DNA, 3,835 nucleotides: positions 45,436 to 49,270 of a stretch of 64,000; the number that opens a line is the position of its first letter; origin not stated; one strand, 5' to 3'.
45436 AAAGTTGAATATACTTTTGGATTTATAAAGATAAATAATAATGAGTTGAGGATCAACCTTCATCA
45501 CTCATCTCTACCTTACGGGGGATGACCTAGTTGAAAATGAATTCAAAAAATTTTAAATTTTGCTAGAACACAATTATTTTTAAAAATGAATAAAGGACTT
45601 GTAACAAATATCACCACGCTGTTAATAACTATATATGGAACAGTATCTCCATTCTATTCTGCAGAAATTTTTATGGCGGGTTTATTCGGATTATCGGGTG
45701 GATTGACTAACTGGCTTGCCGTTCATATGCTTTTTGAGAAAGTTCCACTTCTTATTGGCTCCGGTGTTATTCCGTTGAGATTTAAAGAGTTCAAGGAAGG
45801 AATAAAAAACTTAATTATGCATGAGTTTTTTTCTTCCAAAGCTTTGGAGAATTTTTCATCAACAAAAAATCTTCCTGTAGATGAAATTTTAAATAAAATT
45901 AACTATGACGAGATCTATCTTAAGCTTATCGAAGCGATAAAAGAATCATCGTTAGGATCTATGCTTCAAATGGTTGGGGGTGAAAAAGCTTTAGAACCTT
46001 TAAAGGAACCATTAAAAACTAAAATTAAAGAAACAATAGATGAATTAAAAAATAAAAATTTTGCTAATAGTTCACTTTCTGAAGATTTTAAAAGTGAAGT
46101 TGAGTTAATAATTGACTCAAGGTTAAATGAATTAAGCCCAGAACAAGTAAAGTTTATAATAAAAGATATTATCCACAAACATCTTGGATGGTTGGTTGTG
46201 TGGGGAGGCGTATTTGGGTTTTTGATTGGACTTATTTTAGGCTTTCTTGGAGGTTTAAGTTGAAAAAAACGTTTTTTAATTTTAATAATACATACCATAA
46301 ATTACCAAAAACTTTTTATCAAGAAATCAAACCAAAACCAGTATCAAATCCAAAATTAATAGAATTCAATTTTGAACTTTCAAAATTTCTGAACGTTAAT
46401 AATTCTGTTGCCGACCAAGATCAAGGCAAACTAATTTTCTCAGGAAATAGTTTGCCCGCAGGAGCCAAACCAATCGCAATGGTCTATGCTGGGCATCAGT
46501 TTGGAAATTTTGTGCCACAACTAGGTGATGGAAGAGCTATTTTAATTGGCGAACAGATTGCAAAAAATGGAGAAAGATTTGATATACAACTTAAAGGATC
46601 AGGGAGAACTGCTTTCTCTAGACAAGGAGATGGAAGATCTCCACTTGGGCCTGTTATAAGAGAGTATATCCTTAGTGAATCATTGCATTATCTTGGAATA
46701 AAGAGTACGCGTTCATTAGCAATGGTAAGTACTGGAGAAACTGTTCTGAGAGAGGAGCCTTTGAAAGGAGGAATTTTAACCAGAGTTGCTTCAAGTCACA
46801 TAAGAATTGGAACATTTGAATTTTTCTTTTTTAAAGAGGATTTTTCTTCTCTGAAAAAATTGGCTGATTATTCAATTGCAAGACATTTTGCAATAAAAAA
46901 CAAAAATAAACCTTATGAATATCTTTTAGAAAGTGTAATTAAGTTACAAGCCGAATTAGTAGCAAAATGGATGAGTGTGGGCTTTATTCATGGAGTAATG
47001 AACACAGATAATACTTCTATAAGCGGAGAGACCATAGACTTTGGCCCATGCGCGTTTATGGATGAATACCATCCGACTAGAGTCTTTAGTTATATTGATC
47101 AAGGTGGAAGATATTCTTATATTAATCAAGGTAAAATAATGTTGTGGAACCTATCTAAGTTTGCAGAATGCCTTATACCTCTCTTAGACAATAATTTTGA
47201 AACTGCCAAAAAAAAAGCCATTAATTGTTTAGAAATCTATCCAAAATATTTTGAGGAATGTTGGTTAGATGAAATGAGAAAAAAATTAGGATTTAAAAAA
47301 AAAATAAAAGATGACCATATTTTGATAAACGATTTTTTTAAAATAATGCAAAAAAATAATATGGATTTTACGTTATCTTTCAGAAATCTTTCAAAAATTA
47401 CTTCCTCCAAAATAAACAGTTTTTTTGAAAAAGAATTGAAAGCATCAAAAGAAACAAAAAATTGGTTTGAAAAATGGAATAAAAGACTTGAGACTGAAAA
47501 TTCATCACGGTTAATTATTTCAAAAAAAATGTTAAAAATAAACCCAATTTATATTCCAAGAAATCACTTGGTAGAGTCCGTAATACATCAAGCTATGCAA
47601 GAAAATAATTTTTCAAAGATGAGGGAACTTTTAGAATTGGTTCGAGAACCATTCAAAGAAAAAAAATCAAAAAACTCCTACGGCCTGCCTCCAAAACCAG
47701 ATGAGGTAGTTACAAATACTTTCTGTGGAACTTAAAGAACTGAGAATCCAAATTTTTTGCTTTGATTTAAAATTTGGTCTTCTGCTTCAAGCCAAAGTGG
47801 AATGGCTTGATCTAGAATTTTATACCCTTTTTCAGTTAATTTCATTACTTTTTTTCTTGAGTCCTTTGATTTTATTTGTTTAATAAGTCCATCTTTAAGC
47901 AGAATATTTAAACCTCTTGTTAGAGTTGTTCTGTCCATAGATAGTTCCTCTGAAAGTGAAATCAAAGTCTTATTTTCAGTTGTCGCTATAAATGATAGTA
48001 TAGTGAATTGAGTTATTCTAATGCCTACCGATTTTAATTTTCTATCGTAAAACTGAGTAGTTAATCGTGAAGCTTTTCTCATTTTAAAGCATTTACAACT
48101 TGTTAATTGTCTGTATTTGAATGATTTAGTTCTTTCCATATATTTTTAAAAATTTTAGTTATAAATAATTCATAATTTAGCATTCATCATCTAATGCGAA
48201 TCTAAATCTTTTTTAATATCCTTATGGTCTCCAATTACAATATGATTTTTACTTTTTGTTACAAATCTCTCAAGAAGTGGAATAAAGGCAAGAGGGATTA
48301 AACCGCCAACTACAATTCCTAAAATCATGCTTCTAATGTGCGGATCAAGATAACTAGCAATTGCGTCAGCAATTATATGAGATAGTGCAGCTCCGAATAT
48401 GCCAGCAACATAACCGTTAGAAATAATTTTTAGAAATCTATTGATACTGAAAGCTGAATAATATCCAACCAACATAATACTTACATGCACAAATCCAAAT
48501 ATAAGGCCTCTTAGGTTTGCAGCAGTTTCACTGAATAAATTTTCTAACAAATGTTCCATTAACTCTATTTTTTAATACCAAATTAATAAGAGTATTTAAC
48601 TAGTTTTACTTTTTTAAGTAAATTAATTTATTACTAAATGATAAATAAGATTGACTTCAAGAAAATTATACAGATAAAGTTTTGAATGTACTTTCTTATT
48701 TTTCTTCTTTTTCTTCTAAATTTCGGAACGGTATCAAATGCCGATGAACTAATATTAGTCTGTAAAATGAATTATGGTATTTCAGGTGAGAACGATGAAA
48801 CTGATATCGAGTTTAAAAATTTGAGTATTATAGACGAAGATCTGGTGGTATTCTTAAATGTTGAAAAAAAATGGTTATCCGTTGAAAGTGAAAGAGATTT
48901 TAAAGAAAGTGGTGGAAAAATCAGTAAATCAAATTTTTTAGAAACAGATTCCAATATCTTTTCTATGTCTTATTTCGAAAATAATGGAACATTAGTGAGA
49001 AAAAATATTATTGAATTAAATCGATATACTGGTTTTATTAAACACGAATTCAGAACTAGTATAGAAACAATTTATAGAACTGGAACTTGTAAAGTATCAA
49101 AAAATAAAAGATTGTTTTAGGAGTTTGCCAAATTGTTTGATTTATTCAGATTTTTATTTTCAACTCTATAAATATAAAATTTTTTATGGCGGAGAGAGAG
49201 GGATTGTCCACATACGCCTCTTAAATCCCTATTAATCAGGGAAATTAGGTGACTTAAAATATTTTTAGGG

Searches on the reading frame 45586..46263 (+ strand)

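Call 8: search_protein_families(library=pfam, max_evalue=0.01, proteins=[window:45586-46263:+])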
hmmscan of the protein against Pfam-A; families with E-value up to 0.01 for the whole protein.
window:45586-46263:+ (225 aa): 1 family
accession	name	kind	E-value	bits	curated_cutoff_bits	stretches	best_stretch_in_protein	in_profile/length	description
PF04286.17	DUF445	-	6.8e-14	53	33.8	2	38-161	7-127/368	Protein of unknown function (DUF445)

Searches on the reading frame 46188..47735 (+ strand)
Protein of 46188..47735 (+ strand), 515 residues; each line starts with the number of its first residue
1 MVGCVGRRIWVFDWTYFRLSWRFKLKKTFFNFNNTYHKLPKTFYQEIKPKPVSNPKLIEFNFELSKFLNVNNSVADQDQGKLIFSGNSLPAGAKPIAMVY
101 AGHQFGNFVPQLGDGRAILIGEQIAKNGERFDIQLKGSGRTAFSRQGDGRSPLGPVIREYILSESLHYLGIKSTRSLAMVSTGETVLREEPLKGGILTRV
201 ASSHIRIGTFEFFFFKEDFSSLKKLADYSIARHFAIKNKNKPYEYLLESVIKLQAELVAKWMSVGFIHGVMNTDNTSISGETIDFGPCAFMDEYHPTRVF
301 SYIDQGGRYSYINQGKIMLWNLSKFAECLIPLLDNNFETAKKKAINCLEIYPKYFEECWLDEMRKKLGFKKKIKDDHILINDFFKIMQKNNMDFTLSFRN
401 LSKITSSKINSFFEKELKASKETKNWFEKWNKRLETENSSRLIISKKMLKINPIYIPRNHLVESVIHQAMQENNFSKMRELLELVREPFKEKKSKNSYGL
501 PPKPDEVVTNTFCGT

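Call 8: search_protein_families(library=pfam, max_evalue=0.01, proteins=[window:46188-47735:+])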
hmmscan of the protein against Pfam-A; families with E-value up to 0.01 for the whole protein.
window:46188-47735:+ (515 aa): 1 family
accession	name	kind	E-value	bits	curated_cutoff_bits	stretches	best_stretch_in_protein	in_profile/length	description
PF02696.19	SelO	-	2.9e-123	412.5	22.8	1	31-484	6-464/466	Protein adenylyltransferase SelO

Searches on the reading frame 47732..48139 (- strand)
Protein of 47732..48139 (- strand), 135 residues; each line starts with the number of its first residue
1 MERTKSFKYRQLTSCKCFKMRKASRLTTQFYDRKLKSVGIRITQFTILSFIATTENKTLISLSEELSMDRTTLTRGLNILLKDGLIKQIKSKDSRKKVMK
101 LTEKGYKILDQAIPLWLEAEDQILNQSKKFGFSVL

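Call 8: search_protein_families(library=pfam, max_evalue=0.01, proteins=[window:47732-48139:-])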
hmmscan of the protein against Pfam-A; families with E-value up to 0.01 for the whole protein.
window:47732-48139:- (135 aa): 12 families
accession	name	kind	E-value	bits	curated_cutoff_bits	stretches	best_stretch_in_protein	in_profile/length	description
PF01047.28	MarR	-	2.7e-09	37.2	24.6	1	42-98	3-59/59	MarR family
PF12802.13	MarR_2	-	3.9e-06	27.3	27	1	39-95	2-59/61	MarR family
PF22381.2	Staph_reg_Sar_Rot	-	5.9e-06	26.7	27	1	30-110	2-83/85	Transcriptional regulator SarA/Rot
PF14947.12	HTH_45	-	2e-05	25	25.5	1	45-111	9-68/77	Winged helix-turn-helix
PF02002.24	TFIIE_alpha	-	0.00037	20.8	22.9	1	47-102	18-73/105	TFIIE alpha subunit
PF22194.2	F-93_WHD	-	0.00061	20.2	28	1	54-105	13-62/62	F-93, winged-helix domain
PF13463.12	HTH_27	-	0.00065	20.4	22.2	1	45-105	6-68/68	Winged helix DNA-binding domain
PF13601.12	HTH_34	-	0.0024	18.4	27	1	45-107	3-67/80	Winged helix DNA-binding domain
PF01022.26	HTH_5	-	0.0047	17.2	22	1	46-87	6-46/47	Bacterial regulatory protein, arsR family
PF01978.25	TrmB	-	0.0059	16.9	25.6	1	35-100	1-63/68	Sugar-specific transcriptional regulator TrmB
PF24101.1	eWH_GTF3C1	-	0.007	16.5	30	1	35-91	17-66/110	GTF3C1, extended winged-helix domain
PF13412.12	HTH_24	-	0.0082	16.1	21.9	1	42-87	3-48/48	Winged helix-turn-helix DNA-binding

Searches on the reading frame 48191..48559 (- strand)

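Call 8: search_protein_families(library=pfam, max_evalue=0.01, proteins=[window:48191-48559:-])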
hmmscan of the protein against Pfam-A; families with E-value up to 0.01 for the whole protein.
window:48191-48559:- (122 aa): 1 family
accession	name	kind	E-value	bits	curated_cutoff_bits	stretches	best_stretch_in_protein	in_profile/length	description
PF05106.17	Phage_holin_3_1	-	0.0065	17.3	23.8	0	40-110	8-77/99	Phage holin family (Lysis protein S)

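Call 55: search_protein_families(library=ncbifam, max_evalue=0.01, proteins=[window:48191-48559:-])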
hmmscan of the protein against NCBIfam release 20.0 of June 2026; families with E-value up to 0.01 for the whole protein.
window:48191-48559:- (122 aa): 0 families

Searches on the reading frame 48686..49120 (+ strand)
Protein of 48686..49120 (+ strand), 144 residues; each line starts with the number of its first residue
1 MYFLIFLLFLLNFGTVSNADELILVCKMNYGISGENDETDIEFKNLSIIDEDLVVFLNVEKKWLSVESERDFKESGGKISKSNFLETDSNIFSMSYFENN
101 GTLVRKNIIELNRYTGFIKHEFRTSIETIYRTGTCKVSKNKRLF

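Call 8: search_protein_families(library=pfam, max_evalue=0.01, proteins=[window:48686-49120:+])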
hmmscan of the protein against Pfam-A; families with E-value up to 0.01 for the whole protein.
window:48686-49120:+ (144 aa): 0 families

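Call 11: find_encoding_contigs(protein=window:48686-49120:+, flank=10000, max_places=10)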
Protein window:48686-49120:+ (144 aa): 4 contigs read that carry it; 4 places shown.
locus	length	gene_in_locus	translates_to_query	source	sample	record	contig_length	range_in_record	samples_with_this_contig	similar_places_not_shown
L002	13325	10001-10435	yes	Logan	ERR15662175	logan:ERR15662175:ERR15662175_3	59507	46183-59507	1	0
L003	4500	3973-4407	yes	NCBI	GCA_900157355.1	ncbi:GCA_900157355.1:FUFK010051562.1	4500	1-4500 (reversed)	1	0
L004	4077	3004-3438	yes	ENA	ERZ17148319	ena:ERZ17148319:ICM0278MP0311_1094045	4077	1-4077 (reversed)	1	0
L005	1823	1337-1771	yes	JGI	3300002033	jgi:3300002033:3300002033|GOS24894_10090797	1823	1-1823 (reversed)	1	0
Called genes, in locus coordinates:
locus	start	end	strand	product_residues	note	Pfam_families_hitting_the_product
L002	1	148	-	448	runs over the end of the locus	PF00883:Peptidase_M17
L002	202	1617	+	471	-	PF03600:CitMHS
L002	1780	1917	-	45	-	-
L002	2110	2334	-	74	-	-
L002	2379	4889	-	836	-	PF07715:Plug, PF00593:TonB_dep_Rec_b-barrel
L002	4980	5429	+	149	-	PF05099:TerB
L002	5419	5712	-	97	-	PF10985:DUF2805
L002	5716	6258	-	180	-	PF08547:CIA30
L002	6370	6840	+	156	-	PF27546:MICAH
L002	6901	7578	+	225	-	PF04286:DUF445 (weak)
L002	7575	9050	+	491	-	PF02696:SelO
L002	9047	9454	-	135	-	PF22166:WHD_ArnR1 (weak), PF22381:Staph_reg_Sar_Rot (weak), PF12802:MarR_2 (weak), PF01047:MarR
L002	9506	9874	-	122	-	-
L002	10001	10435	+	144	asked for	-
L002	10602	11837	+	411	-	PF20172:DUF6538, PF16795:Phage_integr_3 (faint), PF00589:Phage_integrase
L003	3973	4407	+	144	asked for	-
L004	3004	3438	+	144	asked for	-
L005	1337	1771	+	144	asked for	-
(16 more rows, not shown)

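Call 55: search_protein_families(library=ncbifam, max_evalue=0.01, proteins=[window:48686-49120:+])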
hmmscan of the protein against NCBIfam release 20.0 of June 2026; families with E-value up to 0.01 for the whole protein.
window:48686-49120:+ (144 aa): 0 families
